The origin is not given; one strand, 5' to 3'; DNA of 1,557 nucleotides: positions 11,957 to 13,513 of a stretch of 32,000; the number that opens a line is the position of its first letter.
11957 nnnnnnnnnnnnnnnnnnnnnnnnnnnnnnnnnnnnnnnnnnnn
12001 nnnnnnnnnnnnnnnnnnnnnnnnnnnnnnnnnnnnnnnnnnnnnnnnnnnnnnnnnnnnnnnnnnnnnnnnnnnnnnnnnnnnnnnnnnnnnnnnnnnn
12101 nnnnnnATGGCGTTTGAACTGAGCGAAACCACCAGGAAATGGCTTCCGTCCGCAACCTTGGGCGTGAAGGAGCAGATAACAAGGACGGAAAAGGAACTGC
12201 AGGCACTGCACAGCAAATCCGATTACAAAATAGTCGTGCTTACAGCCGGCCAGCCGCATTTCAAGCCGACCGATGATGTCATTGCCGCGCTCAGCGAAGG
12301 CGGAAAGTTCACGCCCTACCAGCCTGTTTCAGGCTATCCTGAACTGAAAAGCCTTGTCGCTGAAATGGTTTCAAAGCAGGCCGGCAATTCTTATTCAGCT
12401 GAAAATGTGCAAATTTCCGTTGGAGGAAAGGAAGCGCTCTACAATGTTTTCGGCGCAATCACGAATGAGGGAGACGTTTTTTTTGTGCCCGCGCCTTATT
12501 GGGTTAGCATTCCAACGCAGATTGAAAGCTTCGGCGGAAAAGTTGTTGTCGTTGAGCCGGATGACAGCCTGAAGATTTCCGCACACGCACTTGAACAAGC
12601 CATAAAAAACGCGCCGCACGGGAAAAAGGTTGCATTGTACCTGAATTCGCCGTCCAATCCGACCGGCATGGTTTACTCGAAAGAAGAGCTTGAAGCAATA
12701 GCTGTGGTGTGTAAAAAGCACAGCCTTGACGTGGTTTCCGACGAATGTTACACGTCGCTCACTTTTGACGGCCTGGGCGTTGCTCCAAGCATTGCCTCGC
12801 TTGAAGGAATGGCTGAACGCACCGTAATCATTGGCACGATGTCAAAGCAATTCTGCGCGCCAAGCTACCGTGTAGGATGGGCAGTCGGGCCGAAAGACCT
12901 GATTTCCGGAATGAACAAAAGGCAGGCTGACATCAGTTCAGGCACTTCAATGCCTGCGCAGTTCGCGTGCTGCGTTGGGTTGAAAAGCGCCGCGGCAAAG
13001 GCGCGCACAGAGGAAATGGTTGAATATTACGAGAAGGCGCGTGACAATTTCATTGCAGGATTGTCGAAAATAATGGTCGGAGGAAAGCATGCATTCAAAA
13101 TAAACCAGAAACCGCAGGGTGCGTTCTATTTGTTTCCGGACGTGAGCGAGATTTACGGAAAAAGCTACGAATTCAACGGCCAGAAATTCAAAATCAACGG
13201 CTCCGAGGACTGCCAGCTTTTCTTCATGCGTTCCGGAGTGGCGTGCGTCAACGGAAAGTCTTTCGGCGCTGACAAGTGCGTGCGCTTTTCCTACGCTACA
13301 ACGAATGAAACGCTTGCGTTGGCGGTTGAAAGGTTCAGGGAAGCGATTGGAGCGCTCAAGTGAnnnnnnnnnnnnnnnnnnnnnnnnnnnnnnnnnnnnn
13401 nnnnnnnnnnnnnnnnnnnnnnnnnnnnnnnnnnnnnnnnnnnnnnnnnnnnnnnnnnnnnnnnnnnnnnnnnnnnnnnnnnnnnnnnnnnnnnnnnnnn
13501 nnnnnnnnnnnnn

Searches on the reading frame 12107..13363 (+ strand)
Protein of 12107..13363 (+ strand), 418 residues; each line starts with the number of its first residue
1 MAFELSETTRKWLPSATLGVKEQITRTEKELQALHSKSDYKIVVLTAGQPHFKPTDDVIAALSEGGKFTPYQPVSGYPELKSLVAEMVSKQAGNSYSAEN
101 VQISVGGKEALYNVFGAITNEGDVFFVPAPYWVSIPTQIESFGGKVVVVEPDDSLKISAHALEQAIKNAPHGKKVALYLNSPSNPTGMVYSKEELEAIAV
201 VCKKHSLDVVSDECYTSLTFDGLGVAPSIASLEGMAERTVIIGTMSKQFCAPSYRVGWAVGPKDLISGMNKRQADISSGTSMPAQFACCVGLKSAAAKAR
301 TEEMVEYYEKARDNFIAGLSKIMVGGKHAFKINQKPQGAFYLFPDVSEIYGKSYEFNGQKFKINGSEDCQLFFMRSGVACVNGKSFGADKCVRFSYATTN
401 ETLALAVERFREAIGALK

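Call 66: search_protein_families(library=pfam, proteins=[window:12107-13363:+], max_evalue=0.001)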
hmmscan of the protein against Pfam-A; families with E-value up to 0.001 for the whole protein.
window:12107-13363:+ (418 aa): 3 families
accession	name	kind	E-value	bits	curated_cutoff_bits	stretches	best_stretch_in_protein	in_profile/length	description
PF00155.27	Aminotran_1_2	-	8e-60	203.4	19.7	1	41-410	2-361/361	Aminotransferase class I and II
PF04864.19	Alliinase_C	-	7.5e-06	25.5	22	1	219-411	166-360/363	Allinase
PF01212.27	Beta_elim_lyase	-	0.00043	20.1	27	0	143-214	95-170/288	Beta-eliminating lyase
